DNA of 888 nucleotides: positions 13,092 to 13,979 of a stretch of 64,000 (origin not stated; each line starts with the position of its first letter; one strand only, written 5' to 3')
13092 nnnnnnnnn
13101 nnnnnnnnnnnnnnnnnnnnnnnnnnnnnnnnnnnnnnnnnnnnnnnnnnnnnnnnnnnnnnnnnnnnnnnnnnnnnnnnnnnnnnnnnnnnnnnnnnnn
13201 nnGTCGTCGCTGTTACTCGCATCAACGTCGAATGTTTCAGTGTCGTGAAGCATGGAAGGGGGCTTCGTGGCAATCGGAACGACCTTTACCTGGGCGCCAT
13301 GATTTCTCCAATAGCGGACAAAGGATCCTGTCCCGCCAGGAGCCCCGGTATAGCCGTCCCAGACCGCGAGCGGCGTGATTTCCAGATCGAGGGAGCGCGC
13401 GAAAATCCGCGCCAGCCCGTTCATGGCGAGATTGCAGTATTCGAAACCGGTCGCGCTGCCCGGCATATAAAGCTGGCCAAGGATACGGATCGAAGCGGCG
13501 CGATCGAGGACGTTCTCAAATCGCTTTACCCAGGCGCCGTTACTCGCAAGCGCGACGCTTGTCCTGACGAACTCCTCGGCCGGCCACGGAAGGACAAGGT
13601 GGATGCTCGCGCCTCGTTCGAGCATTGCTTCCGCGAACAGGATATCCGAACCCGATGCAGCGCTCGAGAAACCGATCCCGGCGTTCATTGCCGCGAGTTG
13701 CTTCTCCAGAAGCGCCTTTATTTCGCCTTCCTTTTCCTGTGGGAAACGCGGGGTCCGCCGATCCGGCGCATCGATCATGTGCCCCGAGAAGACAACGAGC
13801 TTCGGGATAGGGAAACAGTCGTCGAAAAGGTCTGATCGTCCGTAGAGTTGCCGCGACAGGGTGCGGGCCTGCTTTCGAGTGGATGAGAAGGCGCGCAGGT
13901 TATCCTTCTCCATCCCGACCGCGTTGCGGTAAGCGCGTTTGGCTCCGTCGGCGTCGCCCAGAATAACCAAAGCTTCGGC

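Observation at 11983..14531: Convergent pair: stand-alone SLOG-like protein and a TPR - SLOG-like - nucleotide cyclase fusion with overlapping stop codons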

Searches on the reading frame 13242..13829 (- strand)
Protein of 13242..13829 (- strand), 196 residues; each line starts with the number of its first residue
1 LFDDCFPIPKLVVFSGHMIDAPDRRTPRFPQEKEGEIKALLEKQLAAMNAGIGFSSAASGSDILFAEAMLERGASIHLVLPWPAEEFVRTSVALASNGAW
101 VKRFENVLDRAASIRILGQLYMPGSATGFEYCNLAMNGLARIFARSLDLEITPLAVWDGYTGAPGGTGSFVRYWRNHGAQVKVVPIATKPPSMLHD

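Call 11: find_homologous_proteins(query=window:13242-13829:-)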
Query window:13242-13829:- (196 aa): 85 proteins with E <= 0.001 among 383 candidates.
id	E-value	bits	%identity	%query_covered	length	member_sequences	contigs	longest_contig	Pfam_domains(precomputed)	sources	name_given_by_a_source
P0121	8.0e-104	363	82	99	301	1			-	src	-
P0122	7.1e-82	292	88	76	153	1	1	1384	-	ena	-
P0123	1.8e-73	264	63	98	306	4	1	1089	-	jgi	jgi:hypothetical protein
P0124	3.6e-69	250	75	83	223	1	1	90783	-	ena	-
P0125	5.5e-69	250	84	69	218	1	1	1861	-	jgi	-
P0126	7.3e-60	220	77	65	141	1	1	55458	-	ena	-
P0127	3.0e-56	208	75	65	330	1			PF00211.26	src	-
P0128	4.1e-56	208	79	64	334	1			PF14559.13,PF23914.2,PF13281.13,PF13428.13,PF20308.5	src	-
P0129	1.3e-51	193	77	58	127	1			-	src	-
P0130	3.7e-51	192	82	55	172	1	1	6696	-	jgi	-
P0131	3.9e-48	182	90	46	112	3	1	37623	-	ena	-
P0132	5.4e-48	181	62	66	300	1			PF20308.5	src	-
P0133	1.2e-47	180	89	48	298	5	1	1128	PF00211.26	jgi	jgi:class 3 adenylate cyclase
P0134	2.5e-47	179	44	95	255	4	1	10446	-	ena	-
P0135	3.1e-47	179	42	94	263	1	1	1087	-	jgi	jgi:hypothetical protein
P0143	2.9e-35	140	44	80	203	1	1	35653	-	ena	-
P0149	7.4e-26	109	38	91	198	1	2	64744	-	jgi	jgi:hypothetical protein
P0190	2.9e-14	71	36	64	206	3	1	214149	-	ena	-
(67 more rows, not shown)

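Call 15: search_protein_families(library=pfam, alignment_id=A2, max_evalue=1)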
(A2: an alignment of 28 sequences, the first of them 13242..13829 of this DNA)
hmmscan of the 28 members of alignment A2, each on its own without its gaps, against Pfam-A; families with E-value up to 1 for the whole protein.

A. member 1, window:13242-13829:- (196 aa): 0 families

B. families by the number of members that match (of 28 scanned): 10 families
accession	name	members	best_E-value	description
PF20057.4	DUF6456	1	0.032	Domain of unknown function (DUF6456)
PF13181.12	TPR_8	1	0.039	Tetratricopeptide repeat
PF17636.7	UL21a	1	0.048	Viral Unique Long protein 21a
PF00772.26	DnaB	1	0.06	DnaB-like helicase N terminal domain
PF00515.34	TPR_1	1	0.063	Tetratricopeptide repeat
PF07719.23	TPR_2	1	0.068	Tetratricopeptide repeat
PF10686.14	YAcAr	1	0.071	YspA, cpYpsA-related SLOG family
PF07894.18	SACK1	1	0.11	Scaffolding anchor of CK1 domain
PF13428.12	TPR_14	1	0.12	Tetratricopeptide repeat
PF00844.24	Gemini_coat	1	0.2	Geminivirus coat protein/nuclear export factor BR1 family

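Call 16: search_solved_structures(query=A2, max_evalue=10)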
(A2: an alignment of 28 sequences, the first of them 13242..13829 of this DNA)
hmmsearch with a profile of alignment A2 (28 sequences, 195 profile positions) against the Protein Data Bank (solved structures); distinct sequences matched with E-value up to 10: 38.
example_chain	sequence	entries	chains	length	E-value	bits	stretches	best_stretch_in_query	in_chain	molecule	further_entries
4ztk_A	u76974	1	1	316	0.16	14.7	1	33-80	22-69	Cell division protein FtsI/penicillin binding protein 2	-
7d7m_D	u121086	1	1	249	0.28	13.9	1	114-177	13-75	Guanine nucleotide-binding protein G(s) subunit alpha isoforms short,Guanine nucleotide-bi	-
8zfz_A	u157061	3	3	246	0.44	13.2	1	116-177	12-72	Guanine nucleotide-binding protein G(s) subunit alpha isoforms short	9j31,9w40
7xy6_A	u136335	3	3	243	0.45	13.2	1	116-177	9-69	Guanine nucleotide-binding protein G(s) subunit alpha isoforms short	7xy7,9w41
7xw5_A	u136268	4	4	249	0.72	12.5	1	114-178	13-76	Guanine nucleotide-binding protein G(s) subunit alpha isoforms short | Guanine nucleotide-binding protein G(s) subunit alpha isoforms short,GNAS complex locus,G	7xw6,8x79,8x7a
9jft_A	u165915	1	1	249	0.8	12.4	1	114-177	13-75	Guanine nucleotide-binding protein G(s) subunit alpha isoforms short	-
6gdg_D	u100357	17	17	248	0.8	12.4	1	114-177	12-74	Guanine nucleotide-binding protein G(s) subunit alpha isoforms short,Guanine nucleotide-bi | Guanine nucleotide-binding protein G(s) subunit alpha isoforms shor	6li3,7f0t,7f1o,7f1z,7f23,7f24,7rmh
8pm2_A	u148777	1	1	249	0.8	12.4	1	114-177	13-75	Guanine nucleotide-binding protein G(s) subunit alpha isoforms short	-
9w45_A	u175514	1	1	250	0.8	12.4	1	114-177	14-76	Guanine nucleotide-binding protein G(s) subunit alpha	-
6lpb_A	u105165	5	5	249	0.8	12.4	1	114-177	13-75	Guanine nucleotide-binding protein G(s) subunit alpha isoforms short,Guanine nucleotide-bi | Guanine nucleotide-binding protein G(s) subunit alpha isoforms shor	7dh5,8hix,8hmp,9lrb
8jpp_A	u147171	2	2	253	0.81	12.4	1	114-177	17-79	Guanine nucleotide-binding protein G(s) subunit alpha isoforms short | GNAS complex locus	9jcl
8kgk_B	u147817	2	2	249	0.81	12.4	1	114-177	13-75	Guanine nucleotide-binding protein G(olf) subunit alpha,Guanine nucleotide-binding protein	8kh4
8hj0_A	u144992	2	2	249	0.82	12.4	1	114-177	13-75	Guanine nucleotide-binding protein G(s) subunit alpha isoforms short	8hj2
7vui_A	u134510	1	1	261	0.86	12.3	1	114-177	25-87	Isoform Gnas-2 of Guanine nucleotide-binding protein G(s) subunit alpha isoforms short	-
7vuh_A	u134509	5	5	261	0.87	12.3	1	114-177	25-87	Isoform Gnas-2 of Guanine nucleotide-binding protein G(s) subunit alpha isoforms short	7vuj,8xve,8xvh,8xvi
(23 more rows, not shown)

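Call 28: predict_structure(alignment_id=A2)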
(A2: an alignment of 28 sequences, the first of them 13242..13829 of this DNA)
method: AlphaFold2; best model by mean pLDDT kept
length: 196 residues; sequences in the alignment: 28
mean_pLDDT: 87.3   pTM: 0.87
mean pLDDT of the five models: 87.3, 86.3, 86.0, 86.0, 83.3
residues with pLDDT >= 90: 123; 70-90: 44; 50-70: 27; < 50: 2
segments of 3 or more residues with pLDDT < 50: none
pLDDT, mean of each block of 10 residues (from residue 1): 76 88 64 91 97 94 97 98 91 81 96 87 73 95 96 93 87 96 81 50
secondary structure, 60 per line:
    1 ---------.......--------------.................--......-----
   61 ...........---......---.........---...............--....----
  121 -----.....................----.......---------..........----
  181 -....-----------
elements in order: E10-16 H31-47 E50-55 H61-71 E75-80 H84-92 H96-110 E113-116 H126-146 E151-157 H167-176 E182-185

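Call 32: fold_search(model_id=the predicted structure, library=pdb)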
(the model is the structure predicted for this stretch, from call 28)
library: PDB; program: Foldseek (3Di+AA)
matches with E <= 10: 1493; with E <= 0.001: 20
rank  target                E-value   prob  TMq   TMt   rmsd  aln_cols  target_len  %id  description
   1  2nx2                  1.2e-06  1.00  0.62  0.68   4.3       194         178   16  Crystal structure of protein ypsA from Bacillus subtilis, Pfam DUF1273 (released 2006-12-19)
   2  5mll_B                3.5e-05  1.00  0.42  0.39   6.8       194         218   16  Structure of HpDprA at 1.9 Angstroms resolution (released 2017-12-20)
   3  4ljr_A                6.8e-05  1.00  0.39  0.37   7.5       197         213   14  Structural insights into the unique single-stranded DNA binding mode of DNA processing protein A from Helicobacter pyl (released 2014-01-01)
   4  3uqz_C                7.2e-05  1.00  0.40  0.30   8.1       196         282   12  X-ray structure of DNA processing protein A (DprA) from Streptococcus pneumoniae (released 2012-08-29)
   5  5mll_A                1.4e-04  1.00  0.42  0.39   6.9       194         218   14  Structure of HpDprA at 1.9 Angstroms resolution (released 2017-12-20)
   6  4ljk_D                1.5e-04  1.00  0.41  0.38   9.5       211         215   15  Structural insights into the unique single-stranded DNA binding mode of DNA processing protein A from Helicobacter pyl (released 2014-01-01)
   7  4ljk_B                1.6e-04  1.00  0.40  0.37   6.7       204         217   14  Structural insights into the unique single-stranded DNA binding mode of DNA processing protein A from Helicobacter pyl (released 2014-01-01)
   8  8zva                  1.9e-04  1.00  0.41  0.29   7.5       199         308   16  structure of ShosA from E.coli APEC O1 (released 2025-04-09)
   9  3uqz_A                2.2e-04  1.00  0.40  0.30   8.0       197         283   13  X-ray structure of DNA processing protein A (DprA) from Streptococcus pneumoniae (released 2012-08-29)
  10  4ljk_F                2.4e-04  1.00  0.40  0.36   7.2       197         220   14  Structural insights into the unique single-stranded DNA binding mode of DNA processing protein A from Helicobacter pyl (released 2014-01-01)
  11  4ljk_G                2.7e-04  1.00  0.40  0.38   7.4       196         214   14  Structural insights into the unique single-stranded DNA binding mode of DNA processing protein A from Helicobacter pyl (released 2014-01-01)
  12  4ljl_A                3.5e-04  1.00  0.39  0.36   7.7       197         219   15  Structural insights into the unique single-stranded DNA binding mode of DNA processing protein A from Helicobacter pyl (released 2014-01-01)
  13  2iz7_B                3.8e-04  0.99  0.36  0.42   7.7       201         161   12  structure of Moco Carrier Protein from Chlamydomonas reinhardtii (released 2006-07-27)
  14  8d45_D                3.8e-04  0.91  0.30  0.19  11.9       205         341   13  Cryo-EM structure of human Kidney Betaine-Homocysteine Methyltransferase (released 2022-11-16)
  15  2iz7_A                4.3e-04  0.97  0.33  0.38   9.9       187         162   15  structure of Moco Carrier Protein from Chlamydomonas reinhardtii (released 2006-07-27)
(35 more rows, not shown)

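Call 46: find_encoding_contigs(protein=P0149, flank=7000, max_places=2)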
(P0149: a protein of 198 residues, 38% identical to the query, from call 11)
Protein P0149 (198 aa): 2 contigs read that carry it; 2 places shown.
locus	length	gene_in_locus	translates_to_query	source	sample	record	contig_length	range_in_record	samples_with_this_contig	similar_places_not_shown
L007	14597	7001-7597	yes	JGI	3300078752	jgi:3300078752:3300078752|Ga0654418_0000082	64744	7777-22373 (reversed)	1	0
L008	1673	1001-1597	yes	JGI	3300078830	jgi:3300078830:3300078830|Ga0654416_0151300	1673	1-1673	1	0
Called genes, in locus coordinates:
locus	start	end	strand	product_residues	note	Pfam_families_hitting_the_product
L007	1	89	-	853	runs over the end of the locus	PF05226:CHASE2, PF00069:Pkinase, PF07714:PK_Tyr_Ser-Thr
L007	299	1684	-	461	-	PF00069:Pkinase, PF07714:PK_Tyr_Ser-Thr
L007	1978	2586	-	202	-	PF00072:Response_reg, PF08281:Sigma70_r4_2, PF00196:GerE, PF04545:Sigma70_r4 (weak)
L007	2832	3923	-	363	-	PF00478:IMPDH, PF03060:NMO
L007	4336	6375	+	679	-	PF08937:ThsB_TIR, PF13676:TIR_2, PF00515:TPR_1 (faint), PF07719:TPR_2 (faint), PF13424:TPR_12 (faint)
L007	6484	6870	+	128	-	-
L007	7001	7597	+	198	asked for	-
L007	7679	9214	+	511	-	PF13188:PAS_8 (faint), PF00989:PAS, PF08448:PAS_4, PF13426:PAS_9, PF08447:PAS_3 (weak), PF07228:SpoIIE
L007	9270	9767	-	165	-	PF04306:DUF456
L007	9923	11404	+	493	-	PF01565:FAD_binding_4, PF02913:FAD-oxidase_C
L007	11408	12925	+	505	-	PF01565:FAD_binding_4, PF02913:FAD-oxidase_C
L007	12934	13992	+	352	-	PF01565:FAD_binding_4, PF02913:FAD-oxidase_C (weak)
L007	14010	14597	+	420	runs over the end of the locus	PF13187:Fer4_9 (faint), PF00037:Fer4 (faint), PF12838:Fer4_7, PF13183:Fer4_8, PF13237:Fer4_10 (weak), PF13484:Fer4_16, PF13534:Fer4_17, PF02754:CCG, +2 more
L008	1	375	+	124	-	?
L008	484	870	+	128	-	-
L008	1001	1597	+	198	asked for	-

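Call 47: find_encoding_contigs(protein=P0190, flank=7000, max_places=2)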
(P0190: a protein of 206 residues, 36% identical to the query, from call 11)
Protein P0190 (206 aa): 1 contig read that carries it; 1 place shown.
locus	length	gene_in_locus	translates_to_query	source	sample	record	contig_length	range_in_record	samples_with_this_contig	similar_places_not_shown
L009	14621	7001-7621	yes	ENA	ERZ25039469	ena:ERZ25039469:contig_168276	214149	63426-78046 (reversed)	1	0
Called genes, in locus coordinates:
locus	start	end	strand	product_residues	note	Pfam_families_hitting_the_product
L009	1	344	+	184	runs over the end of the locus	-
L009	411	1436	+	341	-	PF02424:ApbE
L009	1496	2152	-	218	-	-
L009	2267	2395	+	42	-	-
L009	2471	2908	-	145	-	PF01475:FUR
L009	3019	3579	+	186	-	-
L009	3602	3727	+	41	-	-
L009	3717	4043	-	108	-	PF12836:HHH_3, PF14520:HHH_5 (faint), PF00633:HHH (faint), PF12826:HHH_2 (faint)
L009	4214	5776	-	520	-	PF02074:Peptidase_M32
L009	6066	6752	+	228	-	PF01596:Methyltransf_3, PF13578:Methyltransf_24, PF13649:Methyltransf_25 (weak)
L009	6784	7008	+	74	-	-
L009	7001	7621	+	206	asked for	-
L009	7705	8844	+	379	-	PF01734:Patatin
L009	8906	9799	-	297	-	-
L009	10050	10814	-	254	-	PF04555:XhoI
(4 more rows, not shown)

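Call 48: find_encoding_contigs(protein=P0143, flank=7000, max_places=2)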
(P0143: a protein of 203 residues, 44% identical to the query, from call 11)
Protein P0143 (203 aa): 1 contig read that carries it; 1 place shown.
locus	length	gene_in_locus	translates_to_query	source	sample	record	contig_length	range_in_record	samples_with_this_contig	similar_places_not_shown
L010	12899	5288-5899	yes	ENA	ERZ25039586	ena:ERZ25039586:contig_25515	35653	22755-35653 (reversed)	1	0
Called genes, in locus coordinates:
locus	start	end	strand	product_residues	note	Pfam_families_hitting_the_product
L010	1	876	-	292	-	?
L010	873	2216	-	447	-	PF20703:nSTAND1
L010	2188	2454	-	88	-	PF20703:nSTAND1, PF13191:AAA_16 (weak)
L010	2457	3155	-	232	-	-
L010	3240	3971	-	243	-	PF13676:TIR_2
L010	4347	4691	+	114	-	PF02026:RyR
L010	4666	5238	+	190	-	PF20308:TPR-S, PF13281:MAP3K_TRAF_bd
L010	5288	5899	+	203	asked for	-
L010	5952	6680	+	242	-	PF00211:Guanylate_cyc (weak)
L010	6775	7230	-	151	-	-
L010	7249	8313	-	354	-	PF04542:Sigma70_r2 (faint)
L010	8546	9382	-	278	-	PF00082:Peptidase_S8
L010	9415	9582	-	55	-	-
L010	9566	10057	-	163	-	PF01590:GAF, PF13185:GAF_2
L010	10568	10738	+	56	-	-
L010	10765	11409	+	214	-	PF00578:AhpC-TSA, PF08534:Redoxin, PF00085:Thioredoxin (weak), PF13905:Thioredoxin_8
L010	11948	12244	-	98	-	-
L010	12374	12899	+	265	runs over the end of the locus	PF00664:ABC_membrane (weak)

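Call 49: search_protein_representatives(alignment_id=A2)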
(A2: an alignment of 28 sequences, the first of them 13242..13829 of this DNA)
Query: 28 sequences, 195 profile positions. Proteins with E-value up to 0.001 (for the whole library): 6193; up to 1e-10: 3834; up to 1e-30: 1386. The best 150 are listed.
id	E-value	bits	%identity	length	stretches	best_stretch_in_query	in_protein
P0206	2.6e-66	239.2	-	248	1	7-194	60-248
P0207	3.9e-65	235.3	-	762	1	3-193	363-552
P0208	6.4e-65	234.7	-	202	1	5-193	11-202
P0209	8.3e-64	231.0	-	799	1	6-194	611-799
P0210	1.5e-62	226.9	-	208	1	7-193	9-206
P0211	1.6e-62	226.8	-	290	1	10-194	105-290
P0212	1.3e-61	223.8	-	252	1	9-193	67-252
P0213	1.7e-61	223.5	-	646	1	6-194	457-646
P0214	1.3e-60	220.5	-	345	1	8-193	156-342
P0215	3.1e-60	219.4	-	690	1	9-193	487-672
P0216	3.1e-60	219.4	-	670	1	4-192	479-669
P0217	3.6e-60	219.1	-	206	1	10-193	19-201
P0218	5.3e-60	218.6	-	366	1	8-194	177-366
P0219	5.7e-60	218.5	-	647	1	5-193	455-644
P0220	7.5e-60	218.1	-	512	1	3-194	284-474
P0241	1.6e-58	213.8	-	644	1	5-191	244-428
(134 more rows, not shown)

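Call 51: search_protein_families(library=pfam, alignment_id=A3, max_evalue=0.001)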
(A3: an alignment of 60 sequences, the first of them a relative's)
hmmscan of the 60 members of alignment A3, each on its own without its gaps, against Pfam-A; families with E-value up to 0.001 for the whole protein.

A. member 1, P0207 (762 aa): 5 families
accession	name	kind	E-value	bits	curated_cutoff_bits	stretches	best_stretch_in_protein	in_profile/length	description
PF02026.21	RyR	-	1.9e-25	89.3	27.4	1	3-92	1-90/91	RyR domain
PF20308.4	TPR-S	-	4.2e-18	66.2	27.6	1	169-267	5-101/102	Tetratricopeptide Repeats-Sensor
PF00211.25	Guanylate_cyc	-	9.1e-06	25.8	21.9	1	589-746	10-171/183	Adenylate and Guanylate cyclase catalytic domain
PF13281.12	MAP3K_TRAF_bd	-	0.00023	20.7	24.1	1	180-267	174-263/371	MAP3K TRAFs-binding domain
PF14559.12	TPR_19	-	0.00036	21.2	25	1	161-222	6-67/68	Tetratricopeptide repeat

B. families by the number of members that match (of 60 scanned): 33 families (the first 25 are shown)
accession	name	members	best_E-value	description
PF20308.4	TPR-S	43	1.3e-23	Tetratricopeptide Repeats-Sensor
PF13281.12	MAP3K_TRAF_bd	25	6.6e-13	MAP3K TRAFs-binding domain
PF14559.12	TPR_19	22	3e-10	Tetratricopeptide repeat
PF00211.25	Guanylate_cyc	19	1.6e-11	Adenylate and Guanylate cyclase catalytic domain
PF07719.23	TPR_2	17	6.8e-10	Tetratricopeptide repeat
PF13428.12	TPR_14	15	9.3e-09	Tetratricopeptide repeat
PF13431.12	TPR_17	10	8.1e-09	Tetratricopeptide repeat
PF13432.12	TPR_16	10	1.6e-07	Tetratricopeptide repeat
PF00515.34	TPR_1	7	1.2e-07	Tetratricopeptide repeat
PF13424.12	TPR_12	7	1.3e-07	Tetratricopeptide repeat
PF13414.12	TPR_11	7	2.5e-07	TPR repeat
PF13181.12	TPR_8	6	4.1e-07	Tetratricopeptide repeat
PF02026.21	RyR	5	4e-34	RyR domain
PF13676.11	TIR_2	2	8.7e-24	TIR domain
PF13174.12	TPR_6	2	7.7e-07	Tetratricopeptide repeat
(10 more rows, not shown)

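Call 73: find_encoding_contigs(protein=P0241, flank=8000, max_places=3)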
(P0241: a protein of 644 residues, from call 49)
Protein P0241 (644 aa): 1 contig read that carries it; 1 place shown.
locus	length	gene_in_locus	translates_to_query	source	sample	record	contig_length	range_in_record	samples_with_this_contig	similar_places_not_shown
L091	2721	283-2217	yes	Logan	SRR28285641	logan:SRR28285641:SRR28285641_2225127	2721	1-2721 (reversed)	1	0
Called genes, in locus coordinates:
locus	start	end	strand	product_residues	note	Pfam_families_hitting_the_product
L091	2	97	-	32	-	?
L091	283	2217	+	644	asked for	PF13428:TPR_14 (faint), PF13281:MAP3K_TRAF_bd, PF20308:TPR-S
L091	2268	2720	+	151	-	?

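Call 74: find_encoding_contigs(protein=P0207, flank=8000, max_places=3)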
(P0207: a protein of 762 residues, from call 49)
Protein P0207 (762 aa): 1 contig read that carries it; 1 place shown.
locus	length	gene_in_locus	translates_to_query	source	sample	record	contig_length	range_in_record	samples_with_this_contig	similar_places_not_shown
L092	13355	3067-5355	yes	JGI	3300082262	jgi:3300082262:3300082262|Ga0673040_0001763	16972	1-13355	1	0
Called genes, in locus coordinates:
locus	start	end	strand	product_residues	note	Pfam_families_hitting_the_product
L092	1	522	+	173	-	?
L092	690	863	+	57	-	-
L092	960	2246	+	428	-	PF04542:Sigma70_r2, PF04539:Sigma70_r3, PF04545:Sigma70_r4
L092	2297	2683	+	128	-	PF01258:zf-dskA_traR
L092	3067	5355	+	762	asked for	PF02026:RyR, PF20308:TPR-S, PF00211:Guanylate_cyc (weak)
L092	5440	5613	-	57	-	-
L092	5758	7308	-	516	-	-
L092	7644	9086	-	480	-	PF00672:HAMP (faint), PF00211:Guanylate_cyc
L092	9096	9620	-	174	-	PF02830:V4R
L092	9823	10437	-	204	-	PF03886:ABC_trans_aux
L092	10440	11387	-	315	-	PF06103:DUF948 (faint), PF02470:MlaD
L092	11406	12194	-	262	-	PF00005:ABC_tran, PF13304:AAA_21 (weak)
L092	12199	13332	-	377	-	PF02405:MlaE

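Call 75: find_related_loci(query=A2, collection=metagenome_contigs, flank=10000)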
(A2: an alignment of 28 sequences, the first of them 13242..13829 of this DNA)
Query A2 (196 aa) in metagenome_contigs; peptide patterns used: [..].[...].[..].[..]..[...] (x = any residue, [..] = any of these).
600 stretches matched a pattern (row limit reached: there are more); 539 encode a relative of the query (tblastn E <= 1e-3); the best 80 are kept; 80 distinct loci.
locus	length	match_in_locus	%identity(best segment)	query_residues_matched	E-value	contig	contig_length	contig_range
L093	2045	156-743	89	1-196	3e-128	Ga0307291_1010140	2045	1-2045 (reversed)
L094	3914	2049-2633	86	2-196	3e-118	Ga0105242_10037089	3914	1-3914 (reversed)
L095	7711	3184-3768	84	2-196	1e-113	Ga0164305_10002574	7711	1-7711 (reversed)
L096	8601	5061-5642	85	1-194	1e-113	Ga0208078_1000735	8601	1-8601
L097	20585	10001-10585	84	2-196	1e-113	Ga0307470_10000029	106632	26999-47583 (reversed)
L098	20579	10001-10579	84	2-194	2e-111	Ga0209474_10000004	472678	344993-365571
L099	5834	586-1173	78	1-196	4e-97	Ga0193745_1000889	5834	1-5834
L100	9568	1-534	78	16-193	3e-94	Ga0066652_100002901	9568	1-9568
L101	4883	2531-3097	65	1-190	8e-80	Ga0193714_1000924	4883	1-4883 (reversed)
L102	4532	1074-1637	43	1-187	7e-51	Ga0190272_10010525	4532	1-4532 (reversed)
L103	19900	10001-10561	47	1-186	1e-50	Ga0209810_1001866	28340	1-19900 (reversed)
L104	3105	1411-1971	45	2-187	1e-50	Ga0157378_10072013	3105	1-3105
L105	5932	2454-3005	46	2-184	2e-50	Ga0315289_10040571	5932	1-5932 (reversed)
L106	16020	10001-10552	46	2-184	4e-50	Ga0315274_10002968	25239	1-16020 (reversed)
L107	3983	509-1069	44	2-187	6e-50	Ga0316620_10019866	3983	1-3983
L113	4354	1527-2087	42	2-187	3e-49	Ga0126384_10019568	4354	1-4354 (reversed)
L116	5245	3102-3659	45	2-186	2e-48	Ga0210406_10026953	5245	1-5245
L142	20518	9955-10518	44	2-187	4e-46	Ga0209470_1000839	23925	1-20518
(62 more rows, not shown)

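Call 79: search_protein_families(library=pfam, alignment_id=A5, max_evalue=0.0001)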
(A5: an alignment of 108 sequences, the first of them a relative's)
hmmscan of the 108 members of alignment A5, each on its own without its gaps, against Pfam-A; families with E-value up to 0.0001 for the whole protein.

A. member 1, L099:1911-2888:- (325 aa): 0 families

B. families by the number of members that match (of 108 scanned): 146 families (the first 25 are shown)
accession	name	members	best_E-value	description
PF13676.11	TIR_2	18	7.7e-24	TIR domain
PF01128.25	IspD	12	9.4e-66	2-C-methyl-D-erythritol 4-phosphate cytidylyltransferase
PF01582.25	TIR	10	5.6e-09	TIR domain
PF12804.13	NTP_transf_3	9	6.5e-19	MobA-like NTP transferase domain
PF08937.16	ThsB_TIR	7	1.2e-09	Thoeris protein ThsB, TIR-like domain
PF01520.23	Amidase_3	6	1.3e-30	N-acetylmuramoyl-L-alanine amidase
PF25174.1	Beta-prop_THOC3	5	3.5e-103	THOC3 beta-propeller domain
PF13374.12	TPR_10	5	1.3e-102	Tetratricopeptide repeat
PF00400.38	WD40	5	4e-96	WD domain, G-beta repeat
PF25173.1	Beta-prop_WDR3_1st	5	1.6e-92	WDR3 first beta-propeller domain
PF13424.12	TPR_12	5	5.2e-82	Tetratricopeptide repeat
PF24814.1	WD40_Prp19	5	1.3e-81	Prp19 WD40 domain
PF25175.1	Beta-prop_WDR5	5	3.5e-75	WDR5 beta-propeller domain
PF24807.1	WD40_CDC20-Fz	5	2.8e-72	CDC20/Fizzy WD40 domain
PF23414.1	Beta-prop_EML_2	5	3.2e-64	Echinoderm microtubule-associated protein second beta-propeller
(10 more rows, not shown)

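Call 89: search_protein_families(library=pfam, proteins=[L116:4271-5245:-, L142:11179-12588:-], max_evalue=0.001)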
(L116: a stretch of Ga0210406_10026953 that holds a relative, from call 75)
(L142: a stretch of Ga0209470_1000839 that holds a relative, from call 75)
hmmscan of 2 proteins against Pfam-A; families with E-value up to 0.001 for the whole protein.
L116:4271-5245:- (324 aa): 0 families

L142:11179-12588:- (469 aa): 1 family
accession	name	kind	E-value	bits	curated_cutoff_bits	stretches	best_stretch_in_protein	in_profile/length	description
PF01520.23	Amidase_3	-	8.4e-28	98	27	1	254-459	1-173/174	N-acetylmuramoyl-L-alanine amidase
